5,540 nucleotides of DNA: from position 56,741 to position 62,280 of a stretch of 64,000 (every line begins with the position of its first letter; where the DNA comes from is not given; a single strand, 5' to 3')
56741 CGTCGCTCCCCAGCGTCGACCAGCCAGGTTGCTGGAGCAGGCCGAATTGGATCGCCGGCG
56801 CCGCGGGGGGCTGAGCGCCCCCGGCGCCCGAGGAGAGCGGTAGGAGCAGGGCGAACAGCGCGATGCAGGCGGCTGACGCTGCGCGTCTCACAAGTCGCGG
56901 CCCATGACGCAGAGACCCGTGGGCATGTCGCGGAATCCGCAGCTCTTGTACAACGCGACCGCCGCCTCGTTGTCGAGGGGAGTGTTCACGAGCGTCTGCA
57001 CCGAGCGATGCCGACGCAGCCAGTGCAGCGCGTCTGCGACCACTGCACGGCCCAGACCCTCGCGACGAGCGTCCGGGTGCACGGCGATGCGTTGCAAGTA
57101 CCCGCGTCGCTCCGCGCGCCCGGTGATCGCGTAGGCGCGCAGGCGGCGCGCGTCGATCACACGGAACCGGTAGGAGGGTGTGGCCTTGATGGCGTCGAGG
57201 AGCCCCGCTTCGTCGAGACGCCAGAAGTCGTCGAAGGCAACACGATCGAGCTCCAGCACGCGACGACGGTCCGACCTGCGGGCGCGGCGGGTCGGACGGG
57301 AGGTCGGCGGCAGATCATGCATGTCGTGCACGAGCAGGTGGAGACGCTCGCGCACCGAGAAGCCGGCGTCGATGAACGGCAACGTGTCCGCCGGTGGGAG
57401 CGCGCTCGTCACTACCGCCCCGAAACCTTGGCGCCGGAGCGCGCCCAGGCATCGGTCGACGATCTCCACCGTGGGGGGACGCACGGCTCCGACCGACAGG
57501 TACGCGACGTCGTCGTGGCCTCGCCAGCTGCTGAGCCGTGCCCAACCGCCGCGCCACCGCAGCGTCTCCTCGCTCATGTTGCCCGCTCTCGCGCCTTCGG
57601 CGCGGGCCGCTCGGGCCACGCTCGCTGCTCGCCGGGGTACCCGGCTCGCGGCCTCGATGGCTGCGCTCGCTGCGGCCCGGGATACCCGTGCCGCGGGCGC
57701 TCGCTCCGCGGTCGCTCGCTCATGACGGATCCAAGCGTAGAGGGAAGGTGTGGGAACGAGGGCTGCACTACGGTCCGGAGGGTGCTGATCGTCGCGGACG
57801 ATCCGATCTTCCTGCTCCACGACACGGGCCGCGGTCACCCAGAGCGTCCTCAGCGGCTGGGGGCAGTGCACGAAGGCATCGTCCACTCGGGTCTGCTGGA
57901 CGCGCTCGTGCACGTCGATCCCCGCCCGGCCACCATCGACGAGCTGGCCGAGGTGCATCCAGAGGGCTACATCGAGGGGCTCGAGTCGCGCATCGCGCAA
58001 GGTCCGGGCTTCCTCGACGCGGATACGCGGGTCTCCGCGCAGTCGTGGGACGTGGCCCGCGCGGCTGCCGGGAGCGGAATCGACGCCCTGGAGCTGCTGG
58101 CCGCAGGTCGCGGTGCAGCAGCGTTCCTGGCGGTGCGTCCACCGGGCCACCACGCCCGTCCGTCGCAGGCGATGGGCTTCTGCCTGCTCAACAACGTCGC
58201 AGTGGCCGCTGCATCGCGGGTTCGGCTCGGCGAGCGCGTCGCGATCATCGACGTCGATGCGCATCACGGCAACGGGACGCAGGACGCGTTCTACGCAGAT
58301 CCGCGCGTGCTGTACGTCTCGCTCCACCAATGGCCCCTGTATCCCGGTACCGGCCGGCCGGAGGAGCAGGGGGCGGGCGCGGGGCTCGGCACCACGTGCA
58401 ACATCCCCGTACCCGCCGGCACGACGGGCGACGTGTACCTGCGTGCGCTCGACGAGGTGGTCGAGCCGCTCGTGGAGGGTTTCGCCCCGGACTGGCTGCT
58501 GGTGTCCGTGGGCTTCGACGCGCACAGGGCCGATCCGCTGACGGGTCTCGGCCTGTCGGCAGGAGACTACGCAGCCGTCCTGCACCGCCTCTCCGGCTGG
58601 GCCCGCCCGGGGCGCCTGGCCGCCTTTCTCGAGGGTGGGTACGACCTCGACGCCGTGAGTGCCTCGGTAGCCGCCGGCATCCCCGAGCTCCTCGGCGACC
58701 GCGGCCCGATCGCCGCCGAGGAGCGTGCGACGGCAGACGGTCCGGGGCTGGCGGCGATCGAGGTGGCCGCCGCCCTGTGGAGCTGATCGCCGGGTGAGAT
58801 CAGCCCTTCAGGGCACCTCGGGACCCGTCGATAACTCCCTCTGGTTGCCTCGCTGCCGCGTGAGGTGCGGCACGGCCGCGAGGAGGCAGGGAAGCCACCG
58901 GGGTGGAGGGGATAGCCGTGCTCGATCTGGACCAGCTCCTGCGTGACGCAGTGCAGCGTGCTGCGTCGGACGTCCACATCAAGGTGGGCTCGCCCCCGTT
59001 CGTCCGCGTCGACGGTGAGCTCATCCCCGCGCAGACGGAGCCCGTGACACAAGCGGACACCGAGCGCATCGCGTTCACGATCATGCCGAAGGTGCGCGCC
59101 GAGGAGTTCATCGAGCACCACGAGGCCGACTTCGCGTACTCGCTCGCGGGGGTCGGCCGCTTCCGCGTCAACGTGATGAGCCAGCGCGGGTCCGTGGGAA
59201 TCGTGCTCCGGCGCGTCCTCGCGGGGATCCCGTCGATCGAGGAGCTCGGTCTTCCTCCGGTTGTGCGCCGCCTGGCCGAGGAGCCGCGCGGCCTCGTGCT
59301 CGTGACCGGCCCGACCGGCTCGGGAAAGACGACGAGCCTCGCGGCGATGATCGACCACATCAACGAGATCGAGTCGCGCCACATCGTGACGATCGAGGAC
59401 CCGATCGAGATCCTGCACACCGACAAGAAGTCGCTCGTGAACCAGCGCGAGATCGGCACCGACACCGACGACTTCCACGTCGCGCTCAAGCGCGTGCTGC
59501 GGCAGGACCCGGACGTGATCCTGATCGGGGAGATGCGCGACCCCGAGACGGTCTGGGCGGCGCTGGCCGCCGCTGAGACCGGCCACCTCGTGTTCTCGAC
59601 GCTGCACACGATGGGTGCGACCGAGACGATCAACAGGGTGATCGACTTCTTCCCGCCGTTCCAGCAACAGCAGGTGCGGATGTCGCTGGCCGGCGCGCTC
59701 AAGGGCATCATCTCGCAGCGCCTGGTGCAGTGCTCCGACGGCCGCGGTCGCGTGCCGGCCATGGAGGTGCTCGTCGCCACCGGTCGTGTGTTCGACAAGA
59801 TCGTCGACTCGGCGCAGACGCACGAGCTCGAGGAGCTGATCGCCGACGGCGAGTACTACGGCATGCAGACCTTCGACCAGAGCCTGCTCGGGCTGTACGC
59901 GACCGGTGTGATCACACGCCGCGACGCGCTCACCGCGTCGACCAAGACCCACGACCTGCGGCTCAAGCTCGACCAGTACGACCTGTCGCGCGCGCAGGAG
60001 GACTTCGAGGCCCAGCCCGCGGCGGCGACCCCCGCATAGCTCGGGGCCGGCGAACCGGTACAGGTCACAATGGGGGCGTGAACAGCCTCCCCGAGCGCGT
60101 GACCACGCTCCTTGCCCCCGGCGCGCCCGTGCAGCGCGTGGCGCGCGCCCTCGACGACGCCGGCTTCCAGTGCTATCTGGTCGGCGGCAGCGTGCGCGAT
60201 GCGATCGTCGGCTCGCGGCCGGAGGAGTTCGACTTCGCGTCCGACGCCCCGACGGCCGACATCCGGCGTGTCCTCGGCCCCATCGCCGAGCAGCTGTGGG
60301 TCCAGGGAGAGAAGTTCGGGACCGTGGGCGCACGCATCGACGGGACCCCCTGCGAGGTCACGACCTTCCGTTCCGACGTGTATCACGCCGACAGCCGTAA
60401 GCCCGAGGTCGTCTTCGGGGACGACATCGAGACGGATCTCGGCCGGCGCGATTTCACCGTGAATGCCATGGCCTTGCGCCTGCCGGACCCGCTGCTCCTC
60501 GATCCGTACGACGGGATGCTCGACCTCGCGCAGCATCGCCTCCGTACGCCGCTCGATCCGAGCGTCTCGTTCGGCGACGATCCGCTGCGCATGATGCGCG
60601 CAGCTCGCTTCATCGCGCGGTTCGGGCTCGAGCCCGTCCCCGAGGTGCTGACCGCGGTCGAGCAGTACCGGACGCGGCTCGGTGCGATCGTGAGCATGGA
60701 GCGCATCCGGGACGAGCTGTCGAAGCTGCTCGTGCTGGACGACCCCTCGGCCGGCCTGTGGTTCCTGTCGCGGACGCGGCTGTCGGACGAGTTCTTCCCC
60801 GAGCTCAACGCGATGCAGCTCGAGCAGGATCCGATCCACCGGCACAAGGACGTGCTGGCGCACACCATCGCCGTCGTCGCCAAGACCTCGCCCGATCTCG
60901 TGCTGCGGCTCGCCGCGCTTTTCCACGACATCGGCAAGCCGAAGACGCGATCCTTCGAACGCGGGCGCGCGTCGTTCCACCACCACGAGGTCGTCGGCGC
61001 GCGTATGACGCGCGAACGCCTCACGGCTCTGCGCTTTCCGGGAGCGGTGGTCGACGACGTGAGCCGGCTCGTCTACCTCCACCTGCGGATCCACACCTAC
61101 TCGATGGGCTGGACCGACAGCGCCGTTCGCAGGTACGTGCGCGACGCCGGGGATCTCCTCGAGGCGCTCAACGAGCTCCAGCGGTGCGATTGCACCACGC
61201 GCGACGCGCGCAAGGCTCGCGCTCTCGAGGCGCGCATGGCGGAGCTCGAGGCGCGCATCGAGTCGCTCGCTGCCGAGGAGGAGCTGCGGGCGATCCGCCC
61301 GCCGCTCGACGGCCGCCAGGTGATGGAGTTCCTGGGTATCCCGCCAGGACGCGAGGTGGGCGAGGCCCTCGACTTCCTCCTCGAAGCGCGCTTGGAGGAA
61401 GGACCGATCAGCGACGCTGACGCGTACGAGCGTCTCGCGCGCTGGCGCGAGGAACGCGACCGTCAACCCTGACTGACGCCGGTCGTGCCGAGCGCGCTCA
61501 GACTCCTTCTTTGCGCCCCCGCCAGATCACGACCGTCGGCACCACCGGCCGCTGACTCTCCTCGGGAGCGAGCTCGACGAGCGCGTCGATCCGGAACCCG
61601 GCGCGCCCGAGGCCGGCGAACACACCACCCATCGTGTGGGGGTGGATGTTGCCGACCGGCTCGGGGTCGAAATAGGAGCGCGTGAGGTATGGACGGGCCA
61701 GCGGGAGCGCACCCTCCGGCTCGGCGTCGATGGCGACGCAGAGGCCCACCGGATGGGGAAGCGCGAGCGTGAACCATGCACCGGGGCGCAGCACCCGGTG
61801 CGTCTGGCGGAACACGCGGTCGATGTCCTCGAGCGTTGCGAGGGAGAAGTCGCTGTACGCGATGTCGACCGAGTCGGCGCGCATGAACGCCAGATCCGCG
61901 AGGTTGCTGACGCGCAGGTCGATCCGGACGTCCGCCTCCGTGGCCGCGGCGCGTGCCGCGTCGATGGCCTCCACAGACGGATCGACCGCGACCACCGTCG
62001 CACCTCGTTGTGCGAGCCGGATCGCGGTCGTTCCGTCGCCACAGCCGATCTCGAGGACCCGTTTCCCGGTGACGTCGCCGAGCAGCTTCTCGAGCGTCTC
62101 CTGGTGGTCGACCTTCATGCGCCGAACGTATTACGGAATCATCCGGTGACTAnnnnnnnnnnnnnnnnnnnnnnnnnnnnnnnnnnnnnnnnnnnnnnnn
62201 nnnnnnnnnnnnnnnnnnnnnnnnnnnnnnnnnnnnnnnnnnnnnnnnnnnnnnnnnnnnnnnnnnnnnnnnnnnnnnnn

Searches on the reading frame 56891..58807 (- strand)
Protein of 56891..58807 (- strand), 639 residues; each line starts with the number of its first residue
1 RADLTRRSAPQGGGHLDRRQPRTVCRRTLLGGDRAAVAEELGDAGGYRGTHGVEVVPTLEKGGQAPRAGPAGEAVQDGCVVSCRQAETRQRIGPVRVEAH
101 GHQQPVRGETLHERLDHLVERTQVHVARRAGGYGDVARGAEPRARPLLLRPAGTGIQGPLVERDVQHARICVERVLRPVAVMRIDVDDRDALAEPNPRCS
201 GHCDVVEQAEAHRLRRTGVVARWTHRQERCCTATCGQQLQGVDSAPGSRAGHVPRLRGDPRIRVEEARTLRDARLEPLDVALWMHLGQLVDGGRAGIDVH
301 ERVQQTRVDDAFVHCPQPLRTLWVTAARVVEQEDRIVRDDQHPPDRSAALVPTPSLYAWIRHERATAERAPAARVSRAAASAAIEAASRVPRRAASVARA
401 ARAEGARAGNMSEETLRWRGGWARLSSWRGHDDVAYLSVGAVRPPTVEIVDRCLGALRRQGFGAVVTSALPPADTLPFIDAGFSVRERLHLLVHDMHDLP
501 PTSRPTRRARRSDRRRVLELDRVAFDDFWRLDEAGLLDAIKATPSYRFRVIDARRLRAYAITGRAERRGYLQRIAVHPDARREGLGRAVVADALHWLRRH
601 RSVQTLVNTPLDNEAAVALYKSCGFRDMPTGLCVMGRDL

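Call 20: search_protein_families(library=pfam, proteins=[window:56891-58807:-], max_evalue=0.0001)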
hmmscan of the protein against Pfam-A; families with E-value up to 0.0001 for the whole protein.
window:56891-58807:- (639 aa): 4 families
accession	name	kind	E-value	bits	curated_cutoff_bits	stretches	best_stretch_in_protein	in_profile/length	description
PF00583.31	Acetyltransf_1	-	1.6e-12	48.2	20.7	1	563-625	55-116/116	Acetyltransferase (GNAT) family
PF13508.13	Acetyltransf_7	-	2.1e-10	41.3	27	1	564-626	23-83/84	Acetyltransferase (GNAT) domain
PF08445.16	FR47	-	3.8e-09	36.8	22.1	1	567-627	20-79/86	FR47-like protein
PF13673.13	Acetyltransf_10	-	1.1e-05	25.8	23.6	1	564-628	47-110/128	Acetyltransferase (GNAT) domain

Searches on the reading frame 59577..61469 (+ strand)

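Call 20: search_protein_families(library=pfam, proteins=[window:59577-61469:+], max_evalue=0.0001)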
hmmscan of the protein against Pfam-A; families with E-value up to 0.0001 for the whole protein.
window:59577-61469:+ (631 aa): 3 families
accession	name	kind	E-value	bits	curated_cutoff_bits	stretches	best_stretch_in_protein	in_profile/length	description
PF01743.26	PolyA_pol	-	3.7e-29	102.1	23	1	199-323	1-126/126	Poly A polymerase head domain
PF01966.28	HD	-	5.1e-11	43.3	22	1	440-523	24-93/116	HD domain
PF12627.12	PolyA_pol_RNAbd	-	3.5e-09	36.7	22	1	355-412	6-62/64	Probable RNA and SrmB- binding site of polymerase A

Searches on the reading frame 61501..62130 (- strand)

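Call 20: search_protein_families(library=pfam, proteins=[window:61501-62130:-], max_evalue=0.0001)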
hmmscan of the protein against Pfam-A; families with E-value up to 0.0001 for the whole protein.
window:61501-62130:- (210 aa): 10 families
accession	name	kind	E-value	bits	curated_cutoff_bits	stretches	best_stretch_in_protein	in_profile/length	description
PF13649.12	Methyltransf_25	-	1.6e-19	70.8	27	1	25-117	1-96/97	Methyltransferase domain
PF08241.18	Methyltransf_11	-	1.9e-19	70.5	21.2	1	26-120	1-93/95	Methyltransferase domain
PF08242.18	Methyltransf_12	-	3.3e-15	57.1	30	1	26-120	1-98/98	Methyltransferase domain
PF13489.12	Methyltransf_23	-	1.5e-14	54.5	27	1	3-125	3-119/164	Methyltransferase domain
PF13847.12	Methyltransf_31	-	3.1e-13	50.1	27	1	22-123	4-110/145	Methyltransferase domain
PF01209.24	Ubie_methyltran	-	2.8e-09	37.1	20.1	1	11-120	37-149/233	ubiE/COQ5 methyltransferase family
PF02353.26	CMAS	-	3.7e-06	26.9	27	1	12-121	54-163/273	Mycolic acid cyclopropane synthetase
PF05175.20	MTS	-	4.4e-06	26.9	23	1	19-81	30-94/170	Methyltransferase small domain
PF13578.12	Methyltransf_24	-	2.7e-05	25.4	26.3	1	26-120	1-100/105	Methyltransferase domain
PF05724.17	TPMT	-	9.3e-05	22.6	26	0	19-104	35-118/218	Thiopurine S-methyltransferase (TPMT)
